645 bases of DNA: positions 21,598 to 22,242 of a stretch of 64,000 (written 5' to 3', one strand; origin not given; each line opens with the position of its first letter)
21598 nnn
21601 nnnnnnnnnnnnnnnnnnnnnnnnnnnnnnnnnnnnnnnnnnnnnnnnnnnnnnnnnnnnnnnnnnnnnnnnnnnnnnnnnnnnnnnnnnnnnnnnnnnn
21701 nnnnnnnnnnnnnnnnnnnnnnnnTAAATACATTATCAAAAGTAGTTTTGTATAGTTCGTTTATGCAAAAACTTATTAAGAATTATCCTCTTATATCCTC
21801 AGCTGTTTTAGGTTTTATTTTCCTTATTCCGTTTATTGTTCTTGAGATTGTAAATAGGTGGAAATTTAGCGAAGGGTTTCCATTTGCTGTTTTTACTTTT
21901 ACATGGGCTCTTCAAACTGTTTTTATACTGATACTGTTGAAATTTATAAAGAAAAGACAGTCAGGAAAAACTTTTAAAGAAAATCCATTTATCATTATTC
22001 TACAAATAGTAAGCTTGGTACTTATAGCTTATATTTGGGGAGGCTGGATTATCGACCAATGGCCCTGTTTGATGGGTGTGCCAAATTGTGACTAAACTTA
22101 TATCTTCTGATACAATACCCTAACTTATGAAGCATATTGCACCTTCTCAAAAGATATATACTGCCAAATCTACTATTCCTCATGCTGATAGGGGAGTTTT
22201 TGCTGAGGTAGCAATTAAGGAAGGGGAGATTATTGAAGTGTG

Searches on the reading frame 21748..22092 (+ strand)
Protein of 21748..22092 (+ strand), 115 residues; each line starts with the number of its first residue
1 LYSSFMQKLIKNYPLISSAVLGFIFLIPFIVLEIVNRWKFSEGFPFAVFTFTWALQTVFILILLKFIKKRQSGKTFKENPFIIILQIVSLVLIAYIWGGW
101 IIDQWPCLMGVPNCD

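Call 10: search_protein_families(library=pfam, proteins=[window:21748-22092:+], max_evalue=0.001)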
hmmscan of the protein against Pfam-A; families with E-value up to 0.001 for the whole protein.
window:21748-22092:+ (115 aa): 0 families

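Call 60: search_protein_families(library=phrogs, proteins=[window:21748-22092:+], max_evalue=0.01)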
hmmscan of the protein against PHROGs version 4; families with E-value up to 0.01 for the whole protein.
window:21748-22092:+ (115 aa): 0 families

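Call 61: search_protein_families(library=padloc, proteins=[window:21748-22092:+], max_evalue=0.01)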
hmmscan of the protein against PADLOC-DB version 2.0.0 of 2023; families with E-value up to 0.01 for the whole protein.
window:21748-22092:+ (115 aa): 0 families
